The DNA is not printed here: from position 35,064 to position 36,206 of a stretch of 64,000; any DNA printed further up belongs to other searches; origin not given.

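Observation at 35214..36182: Cyclic-nucleotide-binding / DUF1003 membrane protein inserted between baseplate hub and spike: orphan cNMP-gated effector, lysis gate or signal decoy?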

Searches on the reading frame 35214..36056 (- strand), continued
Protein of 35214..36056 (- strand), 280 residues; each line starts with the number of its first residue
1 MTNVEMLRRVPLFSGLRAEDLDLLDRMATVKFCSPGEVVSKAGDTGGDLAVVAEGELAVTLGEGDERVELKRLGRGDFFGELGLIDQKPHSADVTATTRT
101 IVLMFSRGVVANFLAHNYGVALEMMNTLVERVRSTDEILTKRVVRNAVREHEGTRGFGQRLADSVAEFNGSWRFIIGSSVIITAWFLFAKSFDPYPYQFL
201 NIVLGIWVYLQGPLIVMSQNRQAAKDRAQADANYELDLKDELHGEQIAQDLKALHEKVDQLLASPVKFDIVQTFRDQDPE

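Call 38: predict_structure(alignment_id=A3)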
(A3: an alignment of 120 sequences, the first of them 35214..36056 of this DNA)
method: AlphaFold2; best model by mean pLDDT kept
length: 280 residues; sequences in the alignment: 120
mean_pLDDT: 82.7   pTM: 0.60
mean pLDDT of the five models: 82.7, 82.0, 80.4, 79.5, 79.0
residues with pLDDT >= 90: 91; 70-90: 146; 50-70: 40; < 50: 3
segments of 3 or more residues with pLDDT < 50: none
pLDDT, mean of each block of 10 residues (from residue 1): 89 92 95 97 92 97 85 95 85 96 95 88 86 74 71 74 76 85 83 72 87 84 80 64 72 84 66 50
secondary structure, 60 per line:
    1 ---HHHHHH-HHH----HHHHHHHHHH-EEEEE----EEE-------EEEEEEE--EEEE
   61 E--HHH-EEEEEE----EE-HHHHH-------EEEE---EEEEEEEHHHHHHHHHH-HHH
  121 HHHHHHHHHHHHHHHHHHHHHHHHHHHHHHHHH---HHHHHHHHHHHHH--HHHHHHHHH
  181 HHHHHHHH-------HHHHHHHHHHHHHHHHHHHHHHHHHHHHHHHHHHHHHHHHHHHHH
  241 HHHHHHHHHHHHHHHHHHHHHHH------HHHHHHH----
elements in order: H4-9 H18-27 E29-33 E38-40 E48-54 E57-61 E68-73 H81-85 E93-96 E100-106 H107-116 H118-153 H157-169 H172-188 H196-263 H270-276

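Call 41: fold_search(model_id=the predicted structure, library=pdb)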
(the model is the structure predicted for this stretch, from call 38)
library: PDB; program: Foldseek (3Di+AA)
matches with E <= 10: 1411; with E <= 0.001: 650
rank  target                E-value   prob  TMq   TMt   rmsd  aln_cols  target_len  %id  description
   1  7t4v_B                1.4e-12  1.00  0.43  0.27   2.4       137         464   25  Crystal Structure of cGMP-dependent Protein Kinase (released 2023-06-14)
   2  4byy_A                2.0e-12  1.00  0.47  0.57   4.8       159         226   22  Apo GlxR (released 2014-07-30)
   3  2pqq_B                2.4e-12  1.00  0.44  0.81   3.0       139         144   29  Structural Genomics, the crystal structure of the N-terminal domain of a transcriptional regulator from Streptomyces c (released 2007-06-05)
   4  2pqq_C                2.7e-12  1.00  0.43  0.84   2.6       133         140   29  Structural Genomics, the crystal structure of the N-terminal domain of a transcriptional regulator from Streptomyces c (released 2007-06-05)
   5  2pqq_D                2.7e-12  1.00  0.44  0.82   2.6       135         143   29  Structural Genomics, the crystal structure of the N-terminal domain of a transcriptional regulator from Streptomyces c (released 2007-06-05)
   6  2pqq_A                2.7e-12  1.00  0.43  0.78   3.0       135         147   29  Structural Genomics, the crystal structure of the N-terminal domain of a transcriptional regulator from Streptomyces c (released 2007-06-05)
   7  3h3u_B                3.4e-12  1.00  0.46  0.59   7.5       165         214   20  Crystal structure of CRP (cAMP receptor Protein) from Mycobacterium tuberculosis (released 2010-02-02)
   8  6h4g_A                4.1e-12  1.00  0.37  0.38   2.5       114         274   25  Regulatory subunit of a cAMP-independent protein kinase A from Trypanosoma brucei: E311A, T318R, V319A mutant bound to (released 2019-08-14)
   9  4ev0_D                4.4e-12  1.00  0.42  0.54   7.5       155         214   27  Crystal Structure of Thermus thermophilus Catabolite Activator Protein (released 2012-06-20)
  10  4ku8_A                4.7e-12  1.00  0.37  0.67   2.1       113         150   27  Structures of PKGI Reveal a cGMP-Selective Activation Mechanism (released 2014-01-15)
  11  3r6s_F                5.3e-12  1.00  0.45  0.56  13.9       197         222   19  Crystal structure of GlxR transcription factor from Corynebacterium glutamicum with cAMP (released 2012-03-28)
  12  3d0s_B                6.0e-12  1.00  0.46  0.58   2.1       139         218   22  cAMP receptor protein from m.tuberculosis, cAMP-free form (released 2009-02-03)
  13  4qxk                  7.3e-12  1.00  0.37  0.78   3.7       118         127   27  Joint X-ray/neutron structure of PKGIbeta in complex with cGMP (released 2014-11-12)
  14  4a2u_H                9.9e-12  1.00  0.46  0.56   8.2       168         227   20  CRP(CAP) from Myco. Tuberculosis, with cAMP (released 2012-10-10)
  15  3i54_D                9.9e-12  1.00  0.45  0.54   8.3       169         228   20  Crystal structure of MtbCRP in complex with cAMP (released 2009-09-08)
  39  6h4g_B                3.7e-11  1.00  0.35  0.36   2.4       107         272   26  Regulatory subunit of a cAMP-independent protein kinase A from Trypanosoma brucei: E311A, T318R, V319A mutant bound to (released 2019-08-14)
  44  6hyi                  4.1e-11  1.00  0.37  0.36   2.5       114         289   29  Regulatory subunit of a cAMP-independent protein kinase A from Trypanosoma cruzi at 1.4 A resolution in complex with ino (released 2019-11-13)
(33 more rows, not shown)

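Call 42: fold_search(model_id=the predicted structure, library=viral)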
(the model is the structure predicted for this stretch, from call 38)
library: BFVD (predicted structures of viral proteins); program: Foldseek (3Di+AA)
matches with E <= 10: 600; with E <= 0.001: 6
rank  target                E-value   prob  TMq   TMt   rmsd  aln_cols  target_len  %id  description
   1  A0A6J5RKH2            1.8e-08  1.00  0.38  0.48   5.4       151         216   18  Crp cAMP-binding proteins - catabolite gene activator and regulatory subunit of cAMP-dependent protein kinases [uncultured Caudovirales pha…
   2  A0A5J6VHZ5            2.1e-04  1.00  0.31  0.14   7.7       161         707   16  STAS domain-containing protein [Megaviridae environmental sample]
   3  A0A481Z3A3            2.6e-04  1.00  0.20  0.19   3.7        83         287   19  Cupin domain protein [Pithovirus LCPAC101]
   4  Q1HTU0                3.0e-04  0.94  0.20  0.13  18.5       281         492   14  A4L [Squirrelpox virus]
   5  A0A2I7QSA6            3.8e-04  1.00  0.21  0.52   4.6        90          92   10  (no name in the UniProt tables at hand)
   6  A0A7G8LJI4            8.6e-04  0.97  0.20  0.20  12.4       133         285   14  (no name in the UniProt tables at hand)
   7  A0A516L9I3            1.8e-03  0.99  0.17  0.39   5.8        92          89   14  (no name in the UniProt tables at hand)
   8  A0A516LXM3            2.5e-03  0.99  0.18  0.47   5.2        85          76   15  (no name in the UniProt tables at hand)
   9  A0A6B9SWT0            2.5e-03  0.94  0.18  0.31  15.6       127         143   17  Uncharacterized protein [Sphaerotilus phage vB_SnaP-R1]
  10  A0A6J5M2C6            2.6e-03  1.00  0.20  0.50   3.5        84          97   19  Uncharacterized protein [uncultured Caudovirales phage]
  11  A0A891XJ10            2.6e-03  1.00  0.21  0.12   5.7       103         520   23  Polyprotein [Plum bark necrosis stem pitting-associated virus]
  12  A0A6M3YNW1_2          3.2e-03  1.00  0.19  0.07   4.9        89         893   19  Uncharacterized protein [Picornavirales sp.]
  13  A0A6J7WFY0            3.2e-03  0.97  0.18  0.32  14.2       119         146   10  Uncharacterized protein [uncultured Caudovirales phage]
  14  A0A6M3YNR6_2          3.4e-03  1.00  0.22  0.08   7.3       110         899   17  Uncharacterized protein [Picornavirales sp.]
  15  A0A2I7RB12            3.6e-03  1.00  0.19  0.57   3.8        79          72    9  (no name in the UniProt tables at hand)
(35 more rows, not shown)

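Call 49: find_related_loci(query=A3, collection=genome_contigs, flank=5000)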
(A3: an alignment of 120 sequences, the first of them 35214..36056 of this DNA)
Query A3 (280 aa) in genome_contigs; peptide patterns used: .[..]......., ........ (x = any residue, [..] = any of these).
599 stretches matched a pattern (row limit reached: there are more); 547 encode a relative of the query (tblastn E <= 1e-3); the best 80 are kept; 80 distinct loci.
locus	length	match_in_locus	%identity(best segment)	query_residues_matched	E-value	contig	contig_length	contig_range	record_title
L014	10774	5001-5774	46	1-251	3e-69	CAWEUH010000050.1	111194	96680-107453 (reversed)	MAG: uncultured delta proteobacterium isolate MFD01476.bin.3.99 genome assembly, contig: contig_6058, whole genome shotg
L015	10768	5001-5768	45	3-251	6e-68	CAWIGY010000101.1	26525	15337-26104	MAG: uncultured delta proteobacterium isolate MFD03726.bin.2.96 genome assembly, contig: contig_75981, whole genome shot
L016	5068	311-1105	41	1-260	1e-65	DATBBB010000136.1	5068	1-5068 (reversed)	MAG TPA_asm: Kofleriaceae bacterium isolate SMAG_U5747 k141_1649874, whole genome shotgun sequence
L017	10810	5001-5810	41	1-262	1e-64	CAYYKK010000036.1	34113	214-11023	MAG TPA_asm: uncultured Polyangiaceae bacterium isolate binchicken_co284_169 genome assembly, contig: NODE_1558_length_3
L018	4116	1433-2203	42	1-251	4e-64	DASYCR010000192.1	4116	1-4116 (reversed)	MAG TPA_asm: Polyangiaceae bacterium isolate SMAG_U4938 k141_1045235, whole genome shotgun sequence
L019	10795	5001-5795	42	1-259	2e-63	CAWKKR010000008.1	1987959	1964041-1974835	MAG: uncultured delta proteobacterium isolate MFD05502.bin.1.166 genome assembly, contig: contig_3351, whole genome shot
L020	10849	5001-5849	41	1-279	6e-63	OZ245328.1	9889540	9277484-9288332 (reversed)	MAG: Polyangiaceae bacterium isolate ef4d6364-0f41-4c80-b183-af888e385f1b genome assembly, chromosome: 1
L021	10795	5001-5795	40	1-259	2e-62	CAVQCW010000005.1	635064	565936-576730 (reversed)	MAG: uncultured proteobacterium isolate MFD02416.bin.1.30 genome assembly, contig: contig_36939, whole genome shotgun se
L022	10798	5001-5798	40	4-262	7e-62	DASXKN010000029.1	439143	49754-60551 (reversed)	MAG TPA_asm: Lysobacteraceae bacterium isolate SMAG_U5277 k141_2725689, whole genome shotgun sequence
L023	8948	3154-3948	40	6-262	8e-62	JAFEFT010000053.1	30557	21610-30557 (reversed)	MAG: Proteobacteria bacterium isolate SZAS TMP-107 PROT-AMP-10__53__length-30557, whole genome shotgun sequence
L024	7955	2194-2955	41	5-251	1e-61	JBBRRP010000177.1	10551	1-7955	MAG: Polyangiales bacterium isolate La2_concoct.020 La2_concoct.020_K_423821L10551_cov_13.1468, whole genome shotgun seq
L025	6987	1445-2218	42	1-251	6e-62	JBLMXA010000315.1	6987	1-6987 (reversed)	MAG: Acidobacteriota bacterium isolate MAG268 PRJNA957066_bin48_renamed_314, whole genome shotgun sequence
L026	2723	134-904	42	1-251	2e-61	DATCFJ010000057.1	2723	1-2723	MAG TPA_asm: Polyangiaceae bacterium isolate SMAG_U7777 k141_175641, whole genome shotgun sequence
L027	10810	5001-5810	41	1-260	5e-61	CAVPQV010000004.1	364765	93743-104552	MAG: uncultured Gammaproteobacteria bacterium isolate MFD09964.bin.2.102 genome assembly, contig: contig_35833, whole ge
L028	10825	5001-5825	39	1-267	3e-61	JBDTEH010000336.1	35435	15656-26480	MAG: Kofleriaceae bacterium isolate cluster2_bin.199 k127_201008, whole genome shotgun sequence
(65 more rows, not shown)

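Call 60: find_related_loci(query=A3, collection=viral_contigs, flank=8000)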
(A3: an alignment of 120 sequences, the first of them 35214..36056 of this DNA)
Query A3 (280 aa) in viral_contigs; peptide patterns used: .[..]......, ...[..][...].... (x = any residue, [..] = any of these).
243 stretches matched a pattern; 33 encode a relative of the query (tblastn E <= 1e-3); 33 distinct loci.
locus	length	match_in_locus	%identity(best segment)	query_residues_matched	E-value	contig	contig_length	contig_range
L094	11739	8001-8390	40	133-261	5e-27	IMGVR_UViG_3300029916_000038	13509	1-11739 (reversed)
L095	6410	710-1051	46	149-263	3e-27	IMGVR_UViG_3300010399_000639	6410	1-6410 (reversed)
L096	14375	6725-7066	46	149-263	4e-27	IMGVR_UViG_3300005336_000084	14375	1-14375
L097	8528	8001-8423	42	125-261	7e-27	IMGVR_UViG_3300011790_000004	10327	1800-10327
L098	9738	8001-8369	44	141-261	7e-27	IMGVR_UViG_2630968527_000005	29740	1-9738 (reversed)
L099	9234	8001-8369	43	141-261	3e-26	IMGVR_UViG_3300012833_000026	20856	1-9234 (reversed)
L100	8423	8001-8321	44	156-261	3e-23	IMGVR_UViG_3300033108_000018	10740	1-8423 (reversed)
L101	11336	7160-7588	38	128-260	6e-23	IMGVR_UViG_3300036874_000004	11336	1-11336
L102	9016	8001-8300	42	159-262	7e-22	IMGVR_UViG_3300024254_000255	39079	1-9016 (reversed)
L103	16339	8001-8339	38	144-251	4e-21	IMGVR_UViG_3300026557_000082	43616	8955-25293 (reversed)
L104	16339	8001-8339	39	151-258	4e-21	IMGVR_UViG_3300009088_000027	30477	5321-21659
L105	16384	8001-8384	36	144-262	7e-21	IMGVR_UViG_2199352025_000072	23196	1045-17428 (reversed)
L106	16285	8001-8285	43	145-234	3e-20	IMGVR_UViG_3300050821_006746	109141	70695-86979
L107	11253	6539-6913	37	145-262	2e-19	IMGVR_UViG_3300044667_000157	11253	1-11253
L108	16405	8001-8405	36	130-262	9e-19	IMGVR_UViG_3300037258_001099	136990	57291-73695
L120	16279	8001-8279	38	163-253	5e-14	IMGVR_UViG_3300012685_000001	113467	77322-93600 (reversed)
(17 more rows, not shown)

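Call 64: search_protein_families(library=phrogs, proteins=[L120:5218-5691:+, L120:6157-6489:+, L120:6482-6976:+, L120:7106-7390:+, L120:7641-7964:+, L120:7974-8315:+, L120:8308-8874:+, L120:8841-9200:+, L120:9707-10294:+, L120:10278-10901:+], max_evalue=0.001)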
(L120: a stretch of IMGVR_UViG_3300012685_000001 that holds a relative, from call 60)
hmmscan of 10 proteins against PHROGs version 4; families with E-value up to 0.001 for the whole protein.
L120:5218-5691:+ (157 aa): 2 families
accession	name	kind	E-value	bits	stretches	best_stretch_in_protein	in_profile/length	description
phrog_289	-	other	7.7e-15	55.7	1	20-153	13-138/500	GTP-binding domain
phrog_16939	-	unknown function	1.2e-07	32.2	1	32-153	3-121/330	-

L120:6157-6489:+ (110 aa): 0 families

L120:6482-6976:+ (164 aa): 2 families
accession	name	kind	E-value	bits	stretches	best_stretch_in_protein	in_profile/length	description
phrog_159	-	DNA, RNA and nucleotide metabolism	9.1e-26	91.6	1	10-162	89-249/330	RuvC-like Holliday junction resolvase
phrog_1770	-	DNA, RNA and nucleotide metabolism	2e-07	32.1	1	9-162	4-150/158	Holliday junction resolvase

L120:7106-7390:+ (94 aa): 1 family
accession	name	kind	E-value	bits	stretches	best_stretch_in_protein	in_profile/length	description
phrog_35646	-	moron, auxiliary metabolic gene and host takeover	3.8e-34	117.6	1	4-94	4-93/93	sporulation protein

L120:7641-7964:+ (107 aa): 0 families

L120:7974-8315:+ (113 aa): 0 families

L120:8308-8874:+ (188 aa): 0 families

L120:8841-9200:+ (119 aa): 0 families

L120:9707-10294:+ (195 aa): 8 families
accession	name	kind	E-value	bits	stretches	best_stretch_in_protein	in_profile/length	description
phrog_329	-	tail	3.7e-30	105.9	1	23-185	500-648/949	minor tail protein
phrog_400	-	tail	1.4e-28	101.2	1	71-181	532-639/654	tail protein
phrog_12508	-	unknown function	7e-27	95.6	1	70-180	140-246/260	-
phrog_25111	-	tail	2e-20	74.3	1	80-194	222-331/333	tail protein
phrog_2810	-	head and packaging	3e-19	69.8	1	68-182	508-612/952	virion structural protein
phrog_20677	-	unknown function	9.9e-09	35.1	1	91-183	456-548/631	-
phrog_1015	-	tail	6.7e-08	32.6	1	59-188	642-786/795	tail protein with lysin activity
phrog_971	-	lysis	0.00054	19.7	1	67-140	907-981/1338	endolysin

L120:10278-10901:+ (207 aa): 9 families
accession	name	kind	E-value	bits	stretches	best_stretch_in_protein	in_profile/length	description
phrog_29757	-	other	2.1e-38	132.9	1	11-146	9-143/201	transglycosylase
phrog_380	-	lysis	1.2e-15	58.4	1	134-203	165-232/309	endolysin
phrog_4602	-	other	5e-11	43.9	1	147-204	27-78/220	transglycosylase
phrog_291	-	lysis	2.7e-07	30.7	1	65-203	401-472/509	endolysin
phrog_21966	-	unknown function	1e-06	29.8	1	159-201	96-140/146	-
phrog_6435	-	tail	4e-05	22.2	1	37-92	1417-1476/2090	tail length tape measure protein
phrog_6090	-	tail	8e-05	21.4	1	28-161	1483-1622/1853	tail length tape measure protein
phrog_20780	-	unknown function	0.00027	22.1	1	156-203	71-115/117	-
phrog_9228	-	tail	0.00069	19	1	26-92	1044-1116/1425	tail length tape measure protein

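Call 76: search_protein_representatives(protein=window:35214-36056:-)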
Query: 280 residues. Proteins with E-value up to 0.001 (for the whole library): 31398; up to 1e-10: 4412; up to 1e-30: 62. The best 150 are listed.
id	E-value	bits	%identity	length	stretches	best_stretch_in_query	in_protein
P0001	1.9e-181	617.5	100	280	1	1-280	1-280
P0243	3.9e-72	259.1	33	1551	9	6-107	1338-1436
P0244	4.0e-53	196.7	35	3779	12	23-107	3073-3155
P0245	2.6e-52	194.1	42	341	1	3-256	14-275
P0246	4.4e-52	193.3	43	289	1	4-263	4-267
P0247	4.8e-52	193.2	42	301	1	3-261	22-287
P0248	2.2e-48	181.2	40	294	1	1-250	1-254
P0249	3.5e-48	180.5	29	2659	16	7-142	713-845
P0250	5.4e-47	176.6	38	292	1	4-261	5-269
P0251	6.3e-47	176.4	38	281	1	5-261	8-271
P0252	1.0e-46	175.8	29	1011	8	4-106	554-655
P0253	1.9e-46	174.9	38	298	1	4-256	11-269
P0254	2.1e-45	171.4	39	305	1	2-254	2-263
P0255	3.0e-44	167.7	44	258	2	107-257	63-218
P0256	4.0e-43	164.0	36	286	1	2-255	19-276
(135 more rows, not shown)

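Call 79: search_protein_families(library=pfam, proteins=[L004:5044-6075:+], max_evalue=0.05)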
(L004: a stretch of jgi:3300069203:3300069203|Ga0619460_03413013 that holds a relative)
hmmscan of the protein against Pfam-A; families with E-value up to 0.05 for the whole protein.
L004:5044-6075:+ (343 aa): 1 family
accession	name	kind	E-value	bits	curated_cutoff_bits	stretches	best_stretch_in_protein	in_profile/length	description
PF04717.18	Phage_base_V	-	0.00042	21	23.8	1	65-106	31-72/75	Type VI secretion system/phage-baseplate injector OB domain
